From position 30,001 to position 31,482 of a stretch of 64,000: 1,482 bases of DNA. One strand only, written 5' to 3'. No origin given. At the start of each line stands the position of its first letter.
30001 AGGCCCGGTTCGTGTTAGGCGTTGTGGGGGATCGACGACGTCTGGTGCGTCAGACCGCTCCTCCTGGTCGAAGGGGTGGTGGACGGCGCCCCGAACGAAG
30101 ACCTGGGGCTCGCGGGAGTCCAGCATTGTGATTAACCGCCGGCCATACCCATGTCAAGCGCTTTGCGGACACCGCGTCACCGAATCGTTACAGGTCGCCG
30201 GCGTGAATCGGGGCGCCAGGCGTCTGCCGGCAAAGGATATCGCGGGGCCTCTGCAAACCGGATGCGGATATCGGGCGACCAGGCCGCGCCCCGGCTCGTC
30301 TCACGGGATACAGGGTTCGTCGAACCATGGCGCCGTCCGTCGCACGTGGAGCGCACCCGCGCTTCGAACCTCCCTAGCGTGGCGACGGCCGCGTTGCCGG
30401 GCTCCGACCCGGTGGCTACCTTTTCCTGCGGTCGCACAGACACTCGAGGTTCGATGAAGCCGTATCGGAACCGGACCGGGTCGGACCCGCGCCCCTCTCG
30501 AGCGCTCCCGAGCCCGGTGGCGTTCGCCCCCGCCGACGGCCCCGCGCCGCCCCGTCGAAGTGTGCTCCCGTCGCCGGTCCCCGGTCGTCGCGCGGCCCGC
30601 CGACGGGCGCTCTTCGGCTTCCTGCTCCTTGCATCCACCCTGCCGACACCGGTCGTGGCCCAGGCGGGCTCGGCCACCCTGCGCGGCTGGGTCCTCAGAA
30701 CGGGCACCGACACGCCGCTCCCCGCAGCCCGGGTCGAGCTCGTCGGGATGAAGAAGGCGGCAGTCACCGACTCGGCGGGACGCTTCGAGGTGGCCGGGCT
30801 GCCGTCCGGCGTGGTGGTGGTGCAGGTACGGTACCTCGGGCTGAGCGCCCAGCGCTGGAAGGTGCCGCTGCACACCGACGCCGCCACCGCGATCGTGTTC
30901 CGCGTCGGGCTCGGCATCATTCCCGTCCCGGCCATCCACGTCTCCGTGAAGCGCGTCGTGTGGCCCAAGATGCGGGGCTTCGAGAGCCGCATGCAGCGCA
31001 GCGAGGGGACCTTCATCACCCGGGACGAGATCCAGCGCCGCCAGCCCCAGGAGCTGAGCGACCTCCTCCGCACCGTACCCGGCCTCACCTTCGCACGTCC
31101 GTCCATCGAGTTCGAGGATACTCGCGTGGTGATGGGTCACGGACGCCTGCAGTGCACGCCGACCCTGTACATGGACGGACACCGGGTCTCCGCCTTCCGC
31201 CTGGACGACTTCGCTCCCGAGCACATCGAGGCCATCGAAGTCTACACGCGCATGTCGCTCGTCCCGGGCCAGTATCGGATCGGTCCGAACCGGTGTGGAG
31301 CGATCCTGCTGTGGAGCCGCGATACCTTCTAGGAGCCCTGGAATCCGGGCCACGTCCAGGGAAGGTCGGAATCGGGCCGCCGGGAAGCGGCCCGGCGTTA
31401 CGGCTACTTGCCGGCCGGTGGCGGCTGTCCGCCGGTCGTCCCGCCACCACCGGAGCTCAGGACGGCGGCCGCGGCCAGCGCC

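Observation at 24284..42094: Three tandem SusC/SusD-like (RagA/RagB) outer-membrane uptake pairs with no CAZymes in view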

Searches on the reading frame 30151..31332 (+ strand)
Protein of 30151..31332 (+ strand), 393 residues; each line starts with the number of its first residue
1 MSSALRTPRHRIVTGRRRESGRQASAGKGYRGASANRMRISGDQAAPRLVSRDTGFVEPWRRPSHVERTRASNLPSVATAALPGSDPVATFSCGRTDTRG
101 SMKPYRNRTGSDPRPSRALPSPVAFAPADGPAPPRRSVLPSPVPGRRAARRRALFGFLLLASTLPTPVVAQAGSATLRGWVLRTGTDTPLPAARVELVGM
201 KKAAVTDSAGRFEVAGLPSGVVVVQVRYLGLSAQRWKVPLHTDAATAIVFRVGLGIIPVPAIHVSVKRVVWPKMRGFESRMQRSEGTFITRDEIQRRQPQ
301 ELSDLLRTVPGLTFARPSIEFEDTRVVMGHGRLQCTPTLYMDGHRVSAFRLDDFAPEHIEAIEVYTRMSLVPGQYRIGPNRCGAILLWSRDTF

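Call 11: search_protein_families(library=pfam, proteins=[window:30151-31332:+], max_evalue=0.01)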
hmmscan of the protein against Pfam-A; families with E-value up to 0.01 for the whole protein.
window:30151-31332:+ (393 aa): 3 families
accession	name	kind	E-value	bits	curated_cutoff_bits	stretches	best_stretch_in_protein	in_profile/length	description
PF13620.12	CarboxypepD_reg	-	3.1e-10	40.7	32.3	1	176-251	1-80/82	Carboxypeptidase regulatory-like domain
PF13715.12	CarbopepD_reg_2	-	3.6e-09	37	32.2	1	178-249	2-73/88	CarboxypepD_reg-like domain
PF07715.20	Plug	-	1.1e-08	36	23.9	1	287-366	10-92/107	TonB-dependent Receptor Plug Domain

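Call 12: search_protein_families(library=ncbifam, proteins=[window:30151-31332:+], max_evalue=0.01)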
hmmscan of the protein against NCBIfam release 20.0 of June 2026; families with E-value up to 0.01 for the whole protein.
window:30151-31332:+ (393 aa): 3 families
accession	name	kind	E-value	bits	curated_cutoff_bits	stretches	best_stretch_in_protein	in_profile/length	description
TIGR01783.1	TonB-siderophor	subfamily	0.0012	17.6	223.5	1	288-365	8-87/649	TonB-dependent siderophore receptor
TIGR01786.1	TonB-hemlactrns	subfamily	0.0025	16.2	323.75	1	285-315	24-54/719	TonB-dependent hemoglobin/transferrin/lactoferrin family receptor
NF007478.2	PRK10064.1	equivalog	0.0066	14.7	745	1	288-360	53-126/663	catecholate siderophore receptor CirA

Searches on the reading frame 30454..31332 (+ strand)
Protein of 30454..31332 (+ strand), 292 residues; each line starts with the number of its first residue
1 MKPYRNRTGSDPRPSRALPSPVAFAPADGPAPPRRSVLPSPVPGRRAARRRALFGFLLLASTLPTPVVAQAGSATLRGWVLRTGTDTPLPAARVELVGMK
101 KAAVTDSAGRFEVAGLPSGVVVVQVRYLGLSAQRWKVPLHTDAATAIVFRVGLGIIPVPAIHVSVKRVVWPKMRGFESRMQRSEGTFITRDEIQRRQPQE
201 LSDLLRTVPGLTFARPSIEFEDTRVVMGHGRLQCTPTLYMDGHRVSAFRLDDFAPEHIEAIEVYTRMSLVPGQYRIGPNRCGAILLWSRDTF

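Call 77: find_homologous_proteins(query=window:30454-31332:+, max_evalue=0.001)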
Query window:30454-31332:+ (292 aa): 56 proteins with E <= 0.001 among 5777 candidates.
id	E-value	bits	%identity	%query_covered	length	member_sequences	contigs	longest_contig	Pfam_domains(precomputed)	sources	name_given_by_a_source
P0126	3.2e-165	567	100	88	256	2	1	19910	PF13715.13,PF07715.21,PF13620.13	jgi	jgi:hypothetical protein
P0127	4.3e-144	497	79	100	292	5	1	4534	PF13715.13,PF07715.21,PF13620.13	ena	-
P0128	1.7e-137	476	73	100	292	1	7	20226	PF13715.13,PF07715.21,PF13620.13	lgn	-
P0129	1.1e-125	437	83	78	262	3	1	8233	PF13715.13,PF07715.21,PF13620.13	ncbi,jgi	jgi:hypothetical protein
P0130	3.9e-108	379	61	100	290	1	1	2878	PF13715.13,PF07715.21,PF13620.13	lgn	-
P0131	1.6e-32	131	38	74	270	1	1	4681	PF13715.13,PF07715.21,PF13620.13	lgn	-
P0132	7.7e-32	129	37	80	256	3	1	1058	PF13715.13,PF07715.21,PF13620.13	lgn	-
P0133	1.4e-31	128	36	74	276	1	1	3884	PF13715.13,PF07715.21,PF13620.13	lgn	-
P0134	3.7e-27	113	33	71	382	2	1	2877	PF13715.13,PF07715.21,PF13620.13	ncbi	-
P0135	1.3e-26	112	36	67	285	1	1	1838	PF13715.13,PF13620.13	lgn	-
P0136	3.9e-25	107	36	76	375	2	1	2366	PF13715.13,PF07715.21,PF13620.13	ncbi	-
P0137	8.8e-24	102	34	82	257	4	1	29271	PF13715.13,PF07715.21,PF13620.13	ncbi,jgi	jgi:hypothetical protein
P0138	9.0e-24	102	37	76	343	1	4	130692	PF13715.13,PF07715.21,PF13620.13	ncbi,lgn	-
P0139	7.2e-21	93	36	76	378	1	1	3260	PF13715.13,PF03544.20,PF07715.21,PF13620.13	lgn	-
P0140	2.0e-20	91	33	75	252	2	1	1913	PF13715.13,PF07715.21,PF13620.13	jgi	jgi:hypothetical protein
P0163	2.2e-15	75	32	82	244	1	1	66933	PF07715.21,PF13620.13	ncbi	-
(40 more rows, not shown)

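Call 86: predict_structure(alignment_id=A6)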
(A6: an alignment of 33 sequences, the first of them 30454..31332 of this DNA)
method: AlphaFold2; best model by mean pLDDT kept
length: 292 residues; sequences in the alignment: 33
mean_pLDDT: 77.8   pTM: 0.44
mean pLDDT of the five models: 77.8, 77.3, 76.9, 76.7, 76.4
residues with pLDDT >= 90: 139; 70-90: 57; 50-70: 48; < 50: 48
segments of 3 or more residues with pLDDT < 50: 1-3, 9-12, 14-30, 36-45, 162-168
pLDDT, mean of each block of 10 residues (from residue 1): 51 44 43 47 49 59 51 90 94 96 97 95 92 94 94 66 47 80 93 95 93 77 81 89 86 92 94 82 90 54
secondary structure, 60 per line:
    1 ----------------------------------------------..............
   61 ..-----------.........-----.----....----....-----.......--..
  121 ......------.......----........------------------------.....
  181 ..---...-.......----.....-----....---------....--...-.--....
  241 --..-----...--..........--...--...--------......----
elements in order: H47-62 E74-82 E93-96 E101-104 E110-116 E119-126 E133-139 E144-151 H176-182 E186-188 H190-196 H201-205 E211-214 E224-227 E237-240 E258-264 E283-288

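Call 89: fold_search(model_id=the predicted structure, library=pdb)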
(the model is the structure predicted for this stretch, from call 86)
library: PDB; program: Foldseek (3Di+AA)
matches with E <= 10: 1098; with E <= 0.001: 39
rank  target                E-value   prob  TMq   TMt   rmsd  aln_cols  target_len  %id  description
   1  6hif_Y                3.5e-06  1.00  0.25  0.79   1.8        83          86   18  Kuenenia stuttgartiensis hydrazine dehydrogenase complex (released 2019-04-17)
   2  7bam_A                6.6e-06  1.00  0.27  0.04   4.5        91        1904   14  human Teneurin4 WT C2 (released 2021-12-01)
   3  5aq0_A                9.3e-06  1.00  0.25  0.85   1.5        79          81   20  The structure of the Transthyretin-like domain of the first catalytic domain of the HUMAN Carboxypeptidase D (released 2016-09-28)
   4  2nsm                  1.0e-05  1.00  0.25  0.19   3.0        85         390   18  Crystal structure of the human carboxypeptidase N (Kininase I) catalytic domain (released 2007-04-24)
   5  5aq0_B                2.3e-05  1.00  0.26  0.85   1.5        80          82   20  The structure of the Transthyretin-like domain of the first catalytic domain of the HUMAN Carboxypeptidase D (released 2016-09-28)
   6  7ban_A                2.6e-05  1.00  0.28  0.05   6.5       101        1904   14  human Teneurin4 Mut C2 (released 2022-01-12)
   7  1qmu_A                2.8e-05  1.00  0.26  0.20   9.0       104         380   16  Duck carboxypeptidase D domain II (released 2000-10-13)
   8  2b59_B                5.3e-05  1.00  0.23  0.41   4.0        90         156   22  The type II cohesin dockerin complex (released 2005-10-11)
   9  4fl4_I                5.6e-05  1.00  0.24  0.23   6.2       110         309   24  Scaffoldin conformation and dynamics revealed by a ternary complex from the Clostridium thermocellum cellulosome (released 2012-06-27)
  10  3mn8_D                5.9e-05  1.00  0.25  0.20   2.8        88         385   22  Structure of Drosophila melanogaster carboxypeptidase D isoform 1B short (released 2010-07-28)
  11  3mn8_A                7.1e-05  1.00  0.25  0.19   2.9        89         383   22  Structure of Drosophila melanogaster carboxypeptidase D isoform 1B short (released 2010-07-28)
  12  8fia_A                7.5e-05  1.00  0.28  0.05  10.8       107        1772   19  The structure of fly Teneurin self assembly (released 2023-05-03)
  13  3mn8_C                8.4e-05  1.00  0.25  0.19   2.8        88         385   22  Structure of Drosophila melanogaster carboxypeptidase D isoform 1B short (released 2010-07-28)
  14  3mn8_B                8.9e-05  1.00  0.26  0.20   2.9        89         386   21  Structure of Drosophila melanogaster carboxypeptidase D isoform 1B short (released 2010-07-28)
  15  4fl4_C                8.9e-05  1.00  0.23  0.21   6.7       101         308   20  Scaffoldin conformation and dynamics revealed by a ternary complex from the Clostridium thermocellum cellulosome (released 2012-06-27)
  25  9hfj                  2.4e-04  1.00  0.23  0.79   3.0        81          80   18  Crystal structure of the NTE domain of SusCdex (BT3090) dextran transporter (released 2025-11-26)
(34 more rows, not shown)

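Call 90: find_encoding_contigs(protein=P0138, flank=8000, max_places=2)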
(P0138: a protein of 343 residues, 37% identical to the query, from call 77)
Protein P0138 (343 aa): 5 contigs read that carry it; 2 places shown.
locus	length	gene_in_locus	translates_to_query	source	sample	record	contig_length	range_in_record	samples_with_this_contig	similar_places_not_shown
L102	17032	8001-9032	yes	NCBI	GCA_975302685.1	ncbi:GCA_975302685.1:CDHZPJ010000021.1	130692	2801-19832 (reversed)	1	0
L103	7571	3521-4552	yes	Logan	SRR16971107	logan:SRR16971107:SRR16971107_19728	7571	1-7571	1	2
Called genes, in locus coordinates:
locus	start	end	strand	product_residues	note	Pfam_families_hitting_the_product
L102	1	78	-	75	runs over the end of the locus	-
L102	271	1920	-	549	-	-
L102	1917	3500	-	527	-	PF13231:PMT_2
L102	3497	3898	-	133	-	PF07366:SnoaL (weak), PF12680:SnoaL_2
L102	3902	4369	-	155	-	PF12867:DinB_2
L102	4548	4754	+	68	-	-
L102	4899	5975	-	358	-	PF07690:MFS_1, PF13347:MFS_2 (weak), PF07690:MFS_1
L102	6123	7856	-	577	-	PF13620:CarboxypepD_reg, PF13715:CarbopepD_reg_2 (faint)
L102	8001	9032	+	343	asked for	PF13620:CarboxypepD_reg, PF13715:CarbopepD_reg_2, PF13620:CarboxypepD_reg, PF07715:Plug (weak)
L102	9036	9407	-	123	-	PF02368:Big_2 (weak)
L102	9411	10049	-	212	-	-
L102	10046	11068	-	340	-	-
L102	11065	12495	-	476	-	PF00069:Pkinase, PF07714:PK_Tyr_Ser-Thr, PF08308:PEGA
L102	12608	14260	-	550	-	PF00652:Ricin_B_lectin, PF03498:CDtoxinA (faint), PF14200:RicinB_lectin_2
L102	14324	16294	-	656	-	PF12439:GDE_N, PF06202:GDE_C, PF22422:MGH1-like_GH (weak)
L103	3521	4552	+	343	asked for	PF13620:CarboxypepD_reg, PF13715:CarbopepD_reg_2, PF13620:CarboxypepD_reg, PF07715:Plug (weak)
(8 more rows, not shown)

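Call 91: find_encoding_contigs(protein=P0163, flank=8000, max_places=2)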
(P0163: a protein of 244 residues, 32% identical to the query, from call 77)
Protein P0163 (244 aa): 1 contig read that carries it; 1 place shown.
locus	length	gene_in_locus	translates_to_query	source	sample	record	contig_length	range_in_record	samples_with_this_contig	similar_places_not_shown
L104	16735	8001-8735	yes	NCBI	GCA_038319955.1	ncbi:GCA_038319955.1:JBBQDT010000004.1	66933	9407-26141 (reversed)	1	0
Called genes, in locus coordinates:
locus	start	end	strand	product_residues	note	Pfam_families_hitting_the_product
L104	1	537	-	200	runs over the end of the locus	PF12766:Pyridox_oxase_2 (weak), PF01243:PNPOx_N, PF10590:PNP_phzG_C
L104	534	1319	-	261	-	PF01061:ABC2_membrane, PF12698:ABC2_membrane_3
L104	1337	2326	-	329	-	PF00005:ABC_tran, PF13304:AAA_21 (weak)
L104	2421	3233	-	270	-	PF01987:AIM24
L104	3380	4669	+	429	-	PF01979:Amidohydro_1, PF07969:Amidohydro_3 (weak)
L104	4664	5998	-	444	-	PF13520:AA_permease_2, PF00324:AA_permease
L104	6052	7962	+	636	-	PF00005:ABC_tran, PF13304:AAA_21 (faint)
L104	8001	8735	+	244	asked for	PF13620:CarboxypepD_reg, PF07715:Plug (weak)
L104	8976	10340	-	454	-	-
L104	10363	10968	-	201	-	PF04264:YceI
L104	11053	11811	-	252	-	PF00351:Biopterin_H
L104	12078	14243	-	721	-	PF00171:Aldedh, PF01575:MaoC_dehydratas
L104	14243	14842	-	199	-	PF00132:Hexapep, PF25087:GMPPB_C (faint), PF25084:LbH_EIF2B (weak), PF14602:Hexapep_2 (faint), PF00132:Hexapep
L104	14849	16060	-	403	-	PF00108:Thiolase_N, PF22691:Thiolase_C_1 (faint), PF02803:Thiolase_C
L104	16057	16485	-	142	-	PF03061:4HBT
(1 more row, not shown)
